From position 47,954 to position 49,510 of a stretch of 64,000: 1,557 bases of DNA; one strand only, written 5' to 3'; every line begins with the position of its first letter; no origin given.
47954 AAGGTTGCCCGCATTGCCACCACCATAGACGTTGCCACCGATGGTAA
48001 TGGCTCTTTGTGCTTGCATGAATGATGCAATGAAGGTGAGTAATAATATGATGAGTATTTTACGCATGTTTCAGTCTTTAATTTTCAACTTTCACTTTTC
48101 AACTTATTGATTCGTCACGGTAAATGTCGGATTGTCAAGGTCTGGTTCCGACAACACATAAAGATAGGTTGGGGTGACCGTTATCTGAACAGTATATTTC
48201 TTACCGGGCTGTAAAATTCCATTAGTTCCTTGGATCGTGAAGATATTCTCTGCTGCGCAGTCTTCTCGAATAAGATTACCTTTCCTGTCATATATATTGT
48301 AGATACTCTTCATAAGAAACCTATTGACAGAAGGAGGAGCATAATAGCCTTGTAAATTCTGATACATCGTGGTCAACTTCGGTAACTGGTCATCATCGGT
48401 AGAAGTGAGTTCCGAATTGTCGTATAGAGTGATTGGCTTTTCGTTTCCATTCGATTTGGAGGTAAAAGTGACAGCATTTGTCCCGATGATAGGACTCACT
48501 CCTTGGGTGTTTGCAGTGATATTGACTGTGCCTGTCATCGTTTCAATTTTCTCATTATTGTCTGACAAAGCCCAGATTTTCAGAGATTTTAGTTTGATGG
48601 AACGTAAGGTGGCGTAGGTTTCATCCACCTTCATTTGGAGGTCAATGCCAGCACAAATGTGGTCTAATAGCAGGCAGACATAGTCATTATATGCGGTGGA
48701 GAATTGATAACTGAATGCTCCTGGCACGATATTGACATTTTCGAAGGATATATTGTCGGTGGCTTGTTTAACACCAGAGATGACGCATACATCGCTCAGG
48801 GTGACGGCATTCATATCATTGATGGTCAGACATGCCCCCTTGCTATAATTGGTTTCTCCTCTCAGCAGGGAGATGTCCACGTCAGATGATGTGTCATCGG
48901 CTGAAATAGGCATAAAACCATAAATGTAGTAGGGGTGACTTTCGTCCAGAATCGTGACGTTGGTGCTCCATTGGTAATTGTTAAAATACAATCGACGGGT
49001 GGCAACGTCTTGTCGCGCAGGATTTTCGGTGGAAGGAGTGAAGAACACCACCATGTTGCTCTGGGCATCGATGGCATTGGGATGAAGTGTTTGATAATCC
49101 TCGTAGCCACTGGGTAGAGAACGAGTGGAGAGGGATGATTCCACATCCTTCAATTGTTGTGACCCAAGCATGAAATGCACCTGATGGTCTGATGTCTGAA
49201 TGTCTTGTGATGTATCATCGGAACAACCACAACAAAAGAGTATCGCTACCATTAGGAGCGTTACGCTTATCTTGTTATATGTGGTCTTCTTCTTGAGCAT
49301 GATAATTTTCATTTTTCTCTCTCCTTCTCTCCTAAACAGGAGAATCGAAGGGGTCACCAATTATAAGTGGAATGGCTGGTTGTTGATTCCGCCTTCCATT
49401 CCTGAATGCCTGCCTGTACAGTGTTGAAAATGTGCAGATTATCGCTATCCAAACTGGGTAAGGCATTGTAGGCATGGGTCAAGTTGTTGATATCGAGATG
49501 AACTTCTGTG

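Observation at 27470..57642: Mfa-type (type V) pilus operon extended by two giant beta-helix-repeat proteins and a CxxC oxidoreductase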

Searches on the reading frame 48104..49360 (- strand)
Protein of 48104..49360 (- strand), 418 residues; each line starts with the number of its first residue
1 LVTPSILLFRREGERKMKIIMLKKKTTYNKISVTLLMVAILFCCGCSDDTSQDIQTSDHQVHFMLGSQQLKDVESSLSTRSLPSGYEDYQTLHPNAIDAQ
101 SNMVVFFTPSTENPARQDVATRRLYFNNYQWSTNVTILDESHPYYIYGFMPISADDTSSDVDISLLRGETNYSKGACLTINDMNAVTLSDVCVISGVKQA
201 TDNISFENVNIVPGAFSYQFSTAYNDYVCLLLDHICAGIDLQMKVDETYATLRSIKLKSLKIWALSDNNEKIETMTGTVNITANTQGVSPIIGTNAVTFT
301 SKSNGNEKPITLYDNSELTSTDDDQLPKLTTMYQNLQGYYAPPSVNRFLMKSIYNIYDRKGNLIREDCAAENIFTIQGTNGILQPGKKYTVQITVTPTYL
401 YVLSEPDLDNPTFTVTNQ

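Call 5: search_protein_families(library=pfam, proteins=[window:48104-49360:-], max_evalue=0.01)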
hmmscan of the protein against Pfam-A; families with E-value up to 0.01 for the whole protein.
window:48104-49360:- (418 aa): 0 families

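Call 7: search_protein_families(library=ncbifam, proteins=[window:48104-49360:-], max_evalue=0.1)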
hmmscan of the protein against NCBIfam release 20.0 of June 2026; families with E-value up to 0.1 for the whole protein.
window:48104-49360:- (418 aa): 2 families
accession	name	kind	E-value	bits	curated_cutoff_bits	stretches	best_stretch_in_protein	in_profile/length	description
NF047762.1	lipo_LBF_0142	subfamily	0.0042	16.5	250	1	32-119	5-91/276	LBF_0142 family lipoprotein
NF003923.0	PRK05443.3-1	equivalog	0.039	12.3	1116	1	296-367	455-525/692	RNA degradosome polyphosphate kinase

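Call 11: search_solved_structures(query=window:48104-49360:-, max_evalue=1)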
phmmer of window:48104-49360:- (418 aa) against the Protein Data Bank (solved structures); distinct sequences matched with E-value up to 1: 0.

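Call 55: search_protein_families(library=pfam, alignment_id=A4, max_evalue=1)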
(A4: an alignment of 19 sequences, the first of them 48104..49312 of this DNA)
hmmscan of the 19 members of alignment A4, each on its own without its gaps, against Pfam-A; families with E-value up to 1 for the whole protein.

A. member 1, window:48104-49312:- (402 aa): 3 families
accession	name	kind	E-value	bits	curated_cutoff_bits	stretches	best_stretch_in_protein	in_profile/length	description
PF24507.1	Ig_CFAP65_4th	-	0.02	15.7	27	1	354-383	21-50/76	CFAP65, fourth Ig-like domain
PF16342.10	DUF4972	-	0.061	13.6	28.8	1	7-40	2-36/128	Domain of unknown function (DUF4972)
PF15780.11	ASH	-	0.084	13.5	27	1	349-384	43-79/98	Abnormal spindle-like microcephaly-assoc'd, ASPM-SPD-2-Hydin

B. families by the number of members that match (of 19 scanned): 16 families
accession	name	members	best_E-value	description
PF13149.12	Mfa_like_1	4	1.4e-05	Fimbrillin-like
PF12496.13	BNIP2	1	0.018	Bcl2-/adenovirus E1B nineteen kDa-interacting protein 2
PF24507.1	Ig_CFAP65_4th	1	0.02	CFAP65, fourth Ig-like domain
PF14524.12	Wzt_C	1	0.042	Wzt C-terminal domain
PF05213.18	Corona_NS2A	1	0.046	Coronavirus NS2A protein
PF17892.7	Cadherin_5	1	0.058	Cadherin-like domain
PF16342.10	DUF4972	1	0.061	Domain of unknown function (DUF4972)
PF16390.11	DUF4999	1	0.077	Domain of unknown function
PF15780.11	ASH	1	0.084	Abnormal spindle-like microcephaly-assoc'd, ASPM-SPD-2-Hydin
PF22704.2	CBM13-like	1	0.11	Alpha-galactosidase, CBM13 domain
PF23581.1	DUF7135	1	0.12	Domain of unknown function (DUF7135)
PF14285.11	DUF4367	1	0.12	Domain of unknown function (DUF4367)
PF16594.10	ATP-synt_Z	1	0.13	Putative AtpZ or ATP-synthase-associated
PF17536.7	Mx_ML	1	0.16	Matrix and Matrix long proteins N-terminal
PF13567.11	DUF4131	1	0.2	Domain of unknown function (DUF4131)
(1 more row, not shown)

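Call 56: search_solved_structures(query=A4, max_evalue=10)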
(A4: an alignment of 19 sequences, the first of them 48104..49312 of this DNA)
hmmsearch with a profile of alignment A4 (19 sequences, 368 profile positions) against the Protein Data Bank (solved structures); distinct sequences matched with E-value up to 10: 1.
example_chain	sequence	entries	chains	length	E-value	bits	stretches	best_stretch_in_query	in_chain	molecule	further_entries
8pfg_P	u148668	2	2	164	2.2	10.8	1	301-353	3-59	Transcription antitermination protein RfaH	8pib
